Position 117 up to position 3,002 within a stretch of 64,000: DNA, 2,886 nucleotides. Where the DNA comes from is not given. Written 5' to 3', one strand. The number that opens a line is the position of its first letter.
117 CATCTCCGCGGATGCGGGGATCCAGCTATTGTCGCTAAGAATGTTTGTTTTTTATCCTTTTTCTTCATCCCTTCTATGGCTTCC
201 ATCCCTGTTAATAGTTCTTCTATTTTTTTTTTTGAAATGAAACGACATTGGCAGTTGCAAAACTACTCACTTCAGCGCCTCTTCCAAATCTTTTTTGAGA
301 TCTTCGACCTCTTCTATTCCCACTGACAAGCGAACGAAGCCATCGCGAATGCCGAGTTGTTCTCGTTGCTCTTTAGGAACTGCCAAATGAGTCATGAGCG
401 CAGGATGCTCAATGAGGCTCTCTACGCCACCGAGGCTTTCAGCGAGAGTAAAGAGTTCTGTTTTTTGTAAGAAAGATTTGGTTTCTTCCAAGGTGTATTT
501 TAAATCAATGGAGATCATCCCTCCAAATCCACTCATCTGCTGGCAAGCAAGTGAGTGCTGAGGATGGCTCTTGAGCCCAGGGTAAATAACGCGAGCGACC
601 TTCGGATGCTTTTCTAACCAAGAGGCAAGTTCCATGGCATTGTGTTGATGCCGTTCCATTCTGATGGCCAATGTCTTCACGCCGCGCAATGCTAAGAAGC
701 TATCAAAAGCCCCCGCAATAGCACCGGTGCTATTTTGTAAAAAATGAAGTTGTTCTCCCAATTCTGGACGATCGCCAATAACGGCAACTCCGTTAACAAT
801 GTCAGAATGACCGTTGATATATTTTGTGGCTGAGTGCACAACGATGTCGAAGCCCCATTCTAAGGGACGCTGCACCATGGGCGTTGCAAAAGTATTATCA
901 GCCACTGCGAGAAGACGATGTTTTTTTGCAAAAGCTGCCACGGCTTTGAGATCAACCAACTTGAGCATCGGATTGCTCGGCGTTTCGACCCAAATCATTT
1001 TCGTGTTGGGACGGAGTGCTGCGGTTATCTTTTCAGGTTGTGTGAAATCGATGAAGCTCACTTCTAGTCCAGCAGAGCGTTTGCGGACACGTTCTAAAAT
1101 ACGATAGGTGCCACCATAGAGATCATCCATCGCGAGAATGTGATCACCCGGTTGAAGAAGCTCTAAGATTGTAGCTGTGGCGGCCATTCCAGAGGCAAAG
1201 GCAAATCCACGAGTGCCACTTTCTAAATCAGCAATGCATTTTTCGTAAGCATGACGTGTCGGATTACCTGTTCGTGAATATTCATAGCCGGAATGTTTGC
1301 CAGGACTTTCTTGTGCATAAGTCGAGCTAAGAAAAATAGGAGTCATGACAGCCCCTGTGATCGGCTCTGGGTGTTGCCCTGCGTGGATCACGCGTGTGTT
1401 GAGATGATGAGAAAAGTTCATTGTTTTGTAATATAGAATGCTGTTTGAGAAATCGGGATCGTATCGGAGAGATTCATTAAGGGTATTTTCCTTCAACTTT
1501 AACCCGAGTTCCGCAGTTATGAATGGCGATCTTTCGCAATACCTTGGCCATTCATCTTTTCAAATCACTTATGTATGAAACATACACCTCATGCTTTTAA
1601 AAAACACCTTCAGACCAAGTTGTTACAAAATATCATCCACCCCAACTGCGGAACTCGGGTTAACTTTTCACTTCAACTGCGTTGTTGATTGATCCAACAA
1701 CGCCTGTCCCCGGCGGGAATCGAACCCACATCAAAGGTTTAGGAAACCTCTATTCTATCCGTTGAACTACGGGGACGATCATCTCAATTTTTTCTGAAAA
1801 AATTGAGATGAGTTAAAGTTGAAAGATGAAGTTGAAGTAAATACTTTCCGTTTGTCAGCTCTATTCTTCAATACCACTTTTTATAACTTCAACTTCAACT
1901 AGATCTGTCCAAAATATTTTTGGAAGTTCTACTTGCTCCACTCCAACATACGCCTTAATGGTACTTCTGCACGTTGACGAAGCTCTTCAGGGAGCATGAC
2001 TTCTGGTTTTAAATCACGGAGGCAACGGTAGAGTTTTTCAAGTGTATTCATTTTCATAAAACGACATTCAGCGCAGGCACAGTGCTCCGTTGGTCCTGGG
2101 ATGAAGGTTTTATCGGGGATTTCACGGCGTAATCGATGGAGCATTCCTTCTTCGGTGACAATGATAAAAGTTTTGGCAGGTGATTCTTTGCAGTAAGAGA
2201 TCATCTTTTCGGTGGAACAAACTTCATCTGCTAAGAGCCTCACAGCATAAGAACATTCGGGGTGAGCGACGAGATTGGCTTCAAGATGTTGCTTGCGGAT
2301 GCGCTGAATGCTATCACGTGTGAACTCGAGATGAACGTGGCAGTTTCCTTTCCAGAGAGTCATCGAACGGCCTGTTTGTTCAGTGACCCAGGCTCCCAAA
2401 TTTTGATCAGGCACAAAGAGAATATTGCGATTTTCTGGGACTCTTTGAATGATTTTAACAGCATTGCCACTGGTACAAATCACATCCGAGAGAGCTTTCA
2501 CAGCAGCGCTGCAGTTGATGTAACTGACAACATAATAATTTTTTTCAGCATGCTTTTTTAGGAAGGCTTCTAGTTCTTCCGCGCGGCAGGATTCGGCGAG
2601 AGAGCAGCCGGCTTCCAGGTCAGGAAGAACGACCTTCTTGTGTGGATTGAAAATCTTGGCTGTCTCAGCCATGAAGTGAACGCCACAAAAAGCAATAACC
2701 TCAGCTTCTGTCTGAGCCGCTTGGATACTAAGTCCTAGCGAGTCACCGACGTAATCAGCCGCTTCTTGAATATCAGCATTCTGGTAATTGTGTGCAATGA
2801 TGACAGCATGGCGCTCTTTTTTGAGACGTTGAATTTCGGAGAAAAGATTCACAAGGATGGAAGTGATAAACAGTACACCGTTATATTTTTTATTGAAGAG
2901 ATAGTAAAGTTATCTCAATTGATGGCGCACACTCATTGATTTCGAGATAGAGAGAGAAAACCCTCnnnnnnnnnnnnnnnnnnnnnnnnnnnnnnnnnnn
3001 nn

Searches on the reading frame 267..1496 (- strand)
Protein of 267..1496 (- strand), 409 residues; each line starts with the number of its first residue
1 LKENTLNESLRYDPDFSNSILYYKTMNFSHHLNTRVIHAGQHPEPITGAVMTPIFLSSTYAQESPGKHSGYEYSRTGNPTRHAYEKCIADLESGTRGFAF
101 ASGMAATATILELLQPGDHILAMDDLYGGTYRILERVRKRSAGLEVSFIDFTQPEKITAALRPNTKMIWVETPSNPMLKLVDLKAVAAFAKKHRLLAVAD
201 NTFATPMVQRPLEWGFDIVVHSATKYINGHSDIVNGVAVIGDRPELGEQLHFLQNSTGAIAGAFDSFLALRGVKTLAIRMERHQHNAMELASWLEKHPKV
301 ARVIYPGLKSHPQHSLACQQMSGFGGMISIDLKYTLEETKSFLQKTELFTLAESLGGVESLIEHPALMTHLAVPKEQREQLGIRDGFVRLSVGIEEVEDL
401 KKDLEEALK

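Call 65: search_protein_families(library=pfam, proteins=[window:267-1496:-], max_evalue=0.0001)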
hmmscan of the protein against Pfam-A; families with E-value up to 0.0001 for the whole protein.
window:267-1496:- (409 aa): 2 families
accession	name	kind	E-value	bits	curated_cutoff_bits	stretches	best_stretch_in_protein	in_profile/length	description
PF01053.26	Cys_Met_Meta_PP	-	1.3e-154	514.8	27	1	34-409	2-381/381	Cys/Met metabolism PLP-dependent enzyme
PF00155.27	Aminotran_1_2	-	2.7e-06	27.3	19.7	1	71-209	33-194/361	Aminotransferase class I and II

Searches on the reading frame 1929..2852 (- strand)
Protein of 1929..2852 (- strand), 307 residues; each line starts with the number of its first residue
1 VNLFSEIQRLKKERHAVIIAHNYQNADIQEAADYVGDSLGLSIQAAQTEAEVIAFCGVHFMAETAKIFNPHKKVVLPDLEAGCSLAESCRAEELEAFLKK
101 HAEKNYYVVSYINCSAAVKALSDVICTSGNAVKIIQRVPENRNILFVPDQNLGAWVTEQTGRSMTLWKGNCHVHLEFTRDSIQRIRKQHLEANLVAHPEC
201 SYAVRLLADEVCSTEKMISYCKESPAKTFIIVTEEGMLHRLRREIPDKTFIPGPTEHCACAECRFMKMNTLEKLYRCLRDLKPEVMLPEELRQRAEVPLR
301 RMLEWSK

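Call 65: search_protein_families(library=pfam, proteins=[window:1929-2852:-], max_evalue=0.0001)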
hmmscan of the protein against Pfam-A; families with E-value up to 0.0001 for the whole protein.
window:1929-2852:- (307 aa): 1 family
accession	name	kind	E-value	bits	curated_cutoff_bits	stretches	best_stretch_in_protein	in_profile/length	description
PF02445.21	NadA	-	6.2e-119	396.9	27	1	6-304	2-295/295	Quinolinate synthetase A protein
